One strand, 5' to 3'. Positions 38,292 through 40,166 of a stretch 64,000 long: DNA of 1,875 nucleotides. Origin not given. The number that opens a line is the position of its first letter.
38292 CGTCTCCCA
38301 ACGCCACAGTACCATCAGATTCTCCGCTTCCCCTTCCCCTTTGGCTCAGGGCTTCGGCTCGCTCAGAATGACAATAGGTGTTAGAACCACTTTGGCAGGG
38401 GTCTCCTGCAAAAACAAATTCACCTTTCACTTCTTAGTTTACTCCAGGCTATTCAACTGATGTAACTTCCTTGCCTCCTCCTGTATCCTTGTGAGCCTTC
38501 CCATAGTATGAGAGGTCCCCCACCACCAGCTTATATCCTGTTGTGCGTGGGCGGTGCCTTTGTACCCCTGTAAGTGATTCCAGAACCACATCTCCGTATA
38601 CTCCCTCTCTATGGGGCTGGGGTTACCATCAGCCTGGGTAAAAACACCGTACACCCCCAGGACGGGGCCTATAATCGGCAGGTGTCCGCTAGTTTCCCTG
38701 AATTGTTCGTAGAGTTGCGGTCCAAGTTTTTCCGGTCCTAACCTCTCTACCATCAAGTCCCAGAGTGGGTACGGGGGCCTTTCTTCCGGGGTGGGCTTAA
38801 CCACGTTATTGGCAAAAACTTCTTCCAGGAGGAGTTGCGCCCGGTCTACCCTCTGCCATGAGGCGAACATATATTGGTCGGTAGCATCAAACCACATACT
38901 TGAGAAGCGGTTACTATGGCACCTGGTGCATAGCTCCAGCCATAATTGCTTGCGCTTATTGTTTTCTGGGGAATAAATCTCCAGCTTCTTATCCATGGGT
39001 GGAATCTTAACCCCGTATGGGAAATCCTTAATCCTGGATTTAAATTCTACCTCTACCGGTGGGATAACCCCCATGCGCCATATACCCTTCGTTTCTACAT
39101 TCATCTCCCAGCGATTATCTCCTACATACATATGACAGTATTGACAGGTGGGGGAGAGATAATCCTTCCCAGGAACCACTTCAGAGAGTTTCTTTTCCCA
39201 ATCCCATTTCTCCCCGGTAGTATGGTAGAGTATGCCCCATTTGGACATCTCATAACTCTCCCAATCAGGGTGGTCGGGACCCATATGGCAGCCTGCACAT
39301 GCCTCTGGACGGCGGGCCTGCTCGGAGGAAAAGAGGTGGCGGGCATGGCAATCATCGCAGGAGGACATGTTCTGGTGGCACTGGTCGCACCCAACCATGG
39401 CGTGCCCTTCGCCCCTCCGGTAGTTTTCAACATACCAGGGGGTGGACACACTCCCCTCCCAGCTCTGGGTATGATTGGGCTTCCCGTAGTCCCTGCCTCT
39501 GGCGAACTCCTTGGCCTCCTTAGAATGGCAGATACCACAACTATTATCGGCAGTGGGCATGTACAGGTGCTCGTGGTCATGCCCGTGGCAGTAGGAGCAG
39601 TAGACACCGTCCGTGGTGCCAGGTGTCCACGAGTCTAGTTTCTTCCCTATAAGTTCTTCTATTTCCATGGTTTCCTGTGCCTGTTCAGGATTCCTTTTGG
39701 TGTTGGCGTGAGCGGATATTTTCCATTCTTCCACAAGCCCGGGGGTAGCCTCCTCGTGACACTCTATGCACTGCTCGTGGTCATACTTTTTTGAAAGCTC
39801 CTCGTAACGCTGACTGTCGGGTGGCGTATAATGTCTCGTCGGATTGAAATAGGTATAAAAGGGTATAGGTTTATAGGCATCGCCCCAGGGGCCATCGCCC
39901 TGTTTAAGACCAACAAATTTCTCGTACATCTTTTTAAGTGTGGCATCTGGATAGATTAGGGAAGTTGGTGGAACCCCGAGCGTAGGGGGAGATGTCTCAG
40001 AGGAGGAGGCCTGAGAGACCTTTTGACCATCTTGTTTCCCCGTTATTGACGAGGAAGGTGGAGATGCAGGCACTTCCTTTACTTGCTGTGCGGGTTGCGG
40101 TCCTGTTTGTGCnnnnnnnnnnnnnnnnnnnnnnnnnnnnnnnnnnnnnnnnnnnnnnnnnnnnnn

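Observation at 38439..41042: Laccase-type (not NirK-type) two-domain MCO fused to an HAO-like octahaem module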

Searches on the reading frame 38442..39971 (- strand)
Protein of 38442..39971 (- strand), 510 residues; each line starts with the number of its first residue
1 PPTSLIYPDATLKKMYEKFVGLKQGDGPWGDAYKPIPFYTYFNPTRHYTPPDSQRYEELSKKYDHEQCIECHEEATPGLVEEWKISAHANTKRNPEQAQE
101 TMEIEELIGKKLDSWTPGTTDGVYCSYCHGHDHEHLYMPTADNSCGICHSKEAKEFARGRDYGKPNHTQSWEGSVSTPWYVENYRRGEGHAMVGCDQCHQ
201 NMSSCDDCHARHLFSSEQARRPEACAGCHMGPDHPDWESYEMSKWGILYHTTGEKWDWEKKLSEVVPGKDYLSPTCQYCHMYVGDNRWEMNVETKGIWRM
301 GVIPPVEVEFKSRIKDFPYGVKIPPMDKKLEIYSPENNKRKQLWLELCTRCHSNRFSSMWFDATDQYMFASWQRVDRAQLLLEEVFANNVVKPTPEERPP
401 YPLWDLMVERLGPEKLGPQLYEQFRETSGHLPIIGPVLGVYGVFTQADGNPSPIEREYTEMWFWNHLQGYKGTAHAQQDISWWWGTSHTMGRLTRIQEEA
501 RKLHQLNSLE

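Call 17: search_solved_structures(query=window:38442-39971:-, max_evalue=0.001, show_alignments=5)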
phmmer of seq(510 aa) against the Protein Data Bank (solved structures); distinct sequences matched with E-value up to 0.001: 8.
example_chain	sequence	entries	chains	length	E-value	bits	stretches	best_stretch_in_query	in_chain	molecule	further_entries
6h5l_A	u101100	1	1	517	1.2e-151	509.6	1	10-509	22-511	Similar to hydroxylamine oxidoreductase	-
4fas_A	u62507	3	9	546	3.5e-44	154.8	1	22-400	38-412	Hydroxylamine oxidoreductase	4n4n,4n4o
1fgj_A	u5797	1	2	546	3.8e-44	154.7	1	22-299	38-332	HYDROXYLAMINE OXIDOREDUCTASE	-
6m0p_A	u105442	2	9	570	4.4e-44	154.5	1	22-400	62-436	Aerobic hydroxylamine oxidoreductase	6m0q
6t5e_A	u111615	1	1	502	7.3e-44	153.7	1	24-287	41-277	Hydroxylamine oxidoreductase-like protein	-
4n4j_A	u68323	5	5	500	4.2e-40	141.3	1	24-287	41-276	hydroxylamine oxidoreductase | Similar to hydroxylamine oxidoreductase hao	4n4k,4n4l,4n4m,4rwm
6hif_G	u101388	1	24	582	7.3e-32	114.1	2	124-286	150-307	Hydrazine dehydrogenase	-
4qo5_A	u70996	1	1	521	1.1e-18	70.6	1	193-283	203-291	Hypothetical multiheme protein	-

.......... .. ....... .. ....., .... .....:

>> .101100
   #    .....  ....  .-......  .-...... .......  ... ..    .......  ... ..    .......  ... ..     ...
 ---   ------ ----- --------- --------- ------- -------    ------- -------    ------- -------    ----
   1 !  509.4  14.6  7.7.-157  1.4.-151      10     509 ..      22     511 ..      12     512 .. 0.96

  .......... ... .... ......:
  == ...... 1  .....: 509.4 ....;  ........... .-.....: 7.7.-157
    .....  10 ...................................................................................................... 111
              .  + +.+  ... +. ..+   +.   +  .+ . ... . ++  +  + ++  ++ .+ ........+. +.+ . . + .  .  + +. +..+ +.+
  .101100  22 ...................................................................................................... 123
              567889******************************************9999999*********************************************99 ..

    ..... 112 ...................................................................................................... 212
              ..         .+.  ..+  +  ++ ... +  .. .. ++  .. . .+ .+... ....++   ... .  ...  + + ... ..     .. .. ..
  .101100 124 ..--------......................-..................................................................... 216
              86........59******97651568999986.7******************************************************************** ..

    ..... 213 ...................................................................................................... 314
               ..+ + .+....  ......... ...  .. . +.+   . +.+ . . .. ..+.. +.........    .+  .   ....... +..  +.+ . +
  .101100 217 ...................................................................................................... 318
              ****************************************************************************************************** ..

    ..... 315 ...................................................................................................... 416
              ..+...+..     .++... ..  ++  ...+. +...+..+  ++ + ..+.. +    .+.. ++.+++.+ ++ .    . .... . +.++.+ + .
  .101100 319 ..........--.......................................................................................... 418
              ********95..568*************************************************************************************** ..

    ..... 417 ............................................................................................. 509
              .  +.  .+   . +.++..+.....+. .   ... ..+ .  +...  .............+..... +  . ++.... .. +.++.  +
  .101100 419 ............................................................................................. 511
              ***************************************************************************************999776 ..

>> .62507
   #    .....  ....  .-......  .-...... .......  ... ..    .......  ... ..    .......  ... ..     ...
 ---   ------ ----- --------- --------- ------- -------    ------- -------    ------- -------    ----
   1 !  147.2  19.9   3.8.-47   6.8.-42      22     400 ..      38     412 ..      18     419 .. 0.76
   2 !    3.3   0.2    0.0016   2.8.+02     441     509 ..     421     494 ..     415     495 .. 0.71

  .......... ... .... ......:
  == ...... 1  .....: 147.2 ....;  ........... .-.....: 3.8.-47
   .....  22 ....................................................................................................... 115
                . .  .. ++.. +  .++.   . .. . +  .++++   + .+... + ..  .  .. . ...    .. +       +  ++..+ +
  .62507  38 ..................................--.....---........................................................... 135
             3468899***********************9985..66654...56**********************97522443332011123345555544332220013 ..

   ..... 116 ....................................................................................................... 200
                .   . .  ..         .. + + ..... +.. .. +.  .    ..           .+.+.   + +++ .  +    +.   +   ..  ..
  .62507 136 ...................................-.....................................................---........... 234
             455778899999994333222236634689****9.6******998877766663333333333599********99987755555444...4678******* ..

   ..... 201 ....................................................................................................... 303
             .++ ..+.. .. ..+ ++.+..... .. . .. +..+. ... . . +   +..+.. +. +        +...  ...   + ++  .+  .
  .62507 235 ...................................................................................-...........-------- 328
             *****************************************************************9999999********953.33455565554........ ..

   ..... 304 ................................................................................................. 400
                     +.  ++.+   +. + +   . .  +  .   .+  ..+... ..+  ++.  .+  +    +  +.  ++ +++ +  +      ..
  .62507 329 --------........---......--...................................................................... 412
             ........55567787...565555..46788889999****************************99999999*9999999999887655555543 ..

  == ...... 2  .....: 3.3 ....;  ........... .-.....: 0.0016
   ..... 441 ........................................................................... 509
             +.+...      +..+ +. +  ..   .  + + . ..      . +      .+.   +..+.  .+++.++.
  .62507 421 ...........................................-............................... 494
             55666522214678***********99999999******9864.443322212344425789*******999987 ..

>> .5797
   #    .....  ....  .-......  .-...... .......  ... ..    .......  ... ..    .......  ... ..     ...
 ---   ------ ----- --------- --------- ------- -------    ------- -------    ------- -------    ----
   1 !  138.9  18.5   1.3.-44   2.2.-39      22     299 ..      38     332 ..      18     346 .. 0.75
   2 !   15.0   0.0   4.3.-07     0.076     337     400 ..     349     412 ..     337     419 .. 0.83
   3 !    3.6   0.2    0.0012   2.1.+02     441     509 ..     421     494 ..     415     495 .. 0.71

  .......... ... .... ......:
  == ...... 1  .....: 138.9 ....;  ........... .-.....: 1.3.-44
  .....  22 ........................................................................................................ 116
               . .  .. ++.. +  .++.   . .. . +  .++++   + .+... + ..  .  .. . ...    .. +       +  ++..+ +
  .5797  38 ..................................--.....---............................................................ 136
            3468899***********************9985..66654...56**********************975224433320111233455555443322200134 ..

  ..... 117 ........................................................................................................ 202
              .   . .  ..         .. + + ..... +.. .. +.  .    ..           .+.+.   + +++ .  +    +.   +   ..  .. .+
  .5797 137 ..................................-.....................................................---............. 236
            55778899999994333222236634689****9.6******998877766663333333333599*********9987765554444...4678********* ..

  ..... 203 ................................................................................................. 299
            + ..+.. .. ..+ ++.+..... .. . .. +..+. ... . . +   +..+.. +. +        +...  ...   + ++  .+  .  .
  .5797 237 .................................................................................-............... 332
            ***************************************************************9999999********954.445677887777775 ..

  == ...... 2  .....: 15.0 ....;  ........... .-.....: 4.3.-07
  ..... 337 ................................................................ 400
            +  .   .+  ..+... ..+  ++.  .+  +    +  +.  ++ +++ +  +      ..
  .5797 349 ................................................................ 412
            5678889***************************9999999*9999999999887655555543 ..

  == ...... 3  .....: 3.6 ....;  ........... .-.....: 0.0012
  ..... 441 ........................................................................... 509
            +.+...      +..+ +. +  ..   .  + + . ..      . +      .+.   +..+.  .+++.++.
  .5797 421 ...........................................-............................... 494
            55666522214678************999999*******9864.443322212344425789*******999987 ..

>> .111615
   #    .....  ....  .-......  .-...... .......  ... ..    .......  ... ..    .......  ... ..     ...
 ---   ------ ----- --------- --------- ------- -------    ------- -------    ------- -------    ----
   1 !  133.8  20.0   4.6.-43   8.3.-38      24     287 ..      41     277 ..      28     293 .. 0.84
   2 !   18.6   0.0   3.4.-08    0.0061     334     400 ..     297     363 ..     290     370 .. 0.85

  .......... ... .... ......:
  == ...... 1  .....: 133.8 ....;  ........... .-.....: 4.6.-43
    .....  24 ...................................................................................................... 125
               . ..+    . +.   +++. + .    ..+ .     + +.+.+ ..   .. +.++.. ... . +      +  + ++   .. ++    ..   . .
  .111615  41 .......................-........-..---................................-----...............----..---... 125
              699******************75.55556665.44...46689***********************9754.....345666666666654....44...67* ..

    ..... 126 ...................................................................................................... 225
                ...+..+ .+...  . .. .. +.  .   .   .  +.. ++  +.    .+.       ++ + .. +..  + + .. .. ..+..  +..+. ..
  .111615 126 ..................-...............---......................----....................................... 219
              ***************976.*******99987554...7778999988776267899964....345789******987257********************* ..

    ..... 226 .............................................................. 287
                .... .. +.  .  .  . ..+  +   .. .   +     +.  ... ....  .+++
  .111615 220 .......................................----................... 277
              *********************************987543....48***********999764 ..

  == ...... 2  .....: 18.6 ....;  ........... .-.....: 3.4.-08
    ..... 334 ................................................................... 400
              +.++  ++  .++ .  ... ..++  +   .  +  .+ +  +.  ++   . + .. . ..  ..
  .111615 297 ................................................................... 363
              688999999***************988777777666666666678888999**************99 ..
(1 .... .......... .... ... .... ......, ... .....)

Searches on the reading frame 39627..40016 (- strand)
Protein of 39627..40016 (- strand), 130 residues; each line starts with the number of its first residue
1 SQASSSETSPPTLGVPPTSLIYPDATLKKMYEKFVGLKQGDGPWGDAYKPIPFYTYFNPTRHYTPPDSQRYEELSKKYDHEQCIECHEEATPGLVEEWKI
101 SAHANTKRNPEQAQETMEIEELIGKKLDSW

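Call 50: search_solved_structures(query=window:39627-40016:-, max_evalue=0.001, show_alignments=1)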
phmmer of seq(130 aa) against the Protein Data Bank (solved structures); distinct sequences matched with E-value up to 0.001: 7.
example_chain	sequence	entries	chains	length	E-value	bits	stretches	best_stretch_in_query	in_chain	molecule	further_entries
6h5l_A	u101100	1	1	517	3.3e-18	69.4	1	11-128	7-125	Similar to hydroxylamine oxidoreductase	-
1fgj_A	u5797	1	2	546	6.7e-09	39.3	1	37-107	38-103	HYDROXYLAMINE OXIDOREDUCTASE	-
4fas_A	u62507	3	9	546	6.7e-09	39.3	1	37-107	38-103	Hydroxylamine oxidoreductase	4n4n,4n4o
6m0p_A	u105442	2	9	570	7.1e-09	39.3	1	37-107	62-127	Aerobic hydroxylamine oxidoreductase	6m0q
6hif_G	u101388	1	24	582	1.6e-06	31.7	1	41-110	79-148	Hydrazine dehydrogenase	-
6t5e_A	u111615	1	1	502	2e-06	31.3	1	39-107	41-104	Hydroxylamine oxidoreductase-like protein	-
4n4j_A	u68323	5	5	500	1.2e-05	28.8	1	39-124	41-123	hydroxylamine oxidoreductase | Similar to hydroxylamine oxidoreductase hao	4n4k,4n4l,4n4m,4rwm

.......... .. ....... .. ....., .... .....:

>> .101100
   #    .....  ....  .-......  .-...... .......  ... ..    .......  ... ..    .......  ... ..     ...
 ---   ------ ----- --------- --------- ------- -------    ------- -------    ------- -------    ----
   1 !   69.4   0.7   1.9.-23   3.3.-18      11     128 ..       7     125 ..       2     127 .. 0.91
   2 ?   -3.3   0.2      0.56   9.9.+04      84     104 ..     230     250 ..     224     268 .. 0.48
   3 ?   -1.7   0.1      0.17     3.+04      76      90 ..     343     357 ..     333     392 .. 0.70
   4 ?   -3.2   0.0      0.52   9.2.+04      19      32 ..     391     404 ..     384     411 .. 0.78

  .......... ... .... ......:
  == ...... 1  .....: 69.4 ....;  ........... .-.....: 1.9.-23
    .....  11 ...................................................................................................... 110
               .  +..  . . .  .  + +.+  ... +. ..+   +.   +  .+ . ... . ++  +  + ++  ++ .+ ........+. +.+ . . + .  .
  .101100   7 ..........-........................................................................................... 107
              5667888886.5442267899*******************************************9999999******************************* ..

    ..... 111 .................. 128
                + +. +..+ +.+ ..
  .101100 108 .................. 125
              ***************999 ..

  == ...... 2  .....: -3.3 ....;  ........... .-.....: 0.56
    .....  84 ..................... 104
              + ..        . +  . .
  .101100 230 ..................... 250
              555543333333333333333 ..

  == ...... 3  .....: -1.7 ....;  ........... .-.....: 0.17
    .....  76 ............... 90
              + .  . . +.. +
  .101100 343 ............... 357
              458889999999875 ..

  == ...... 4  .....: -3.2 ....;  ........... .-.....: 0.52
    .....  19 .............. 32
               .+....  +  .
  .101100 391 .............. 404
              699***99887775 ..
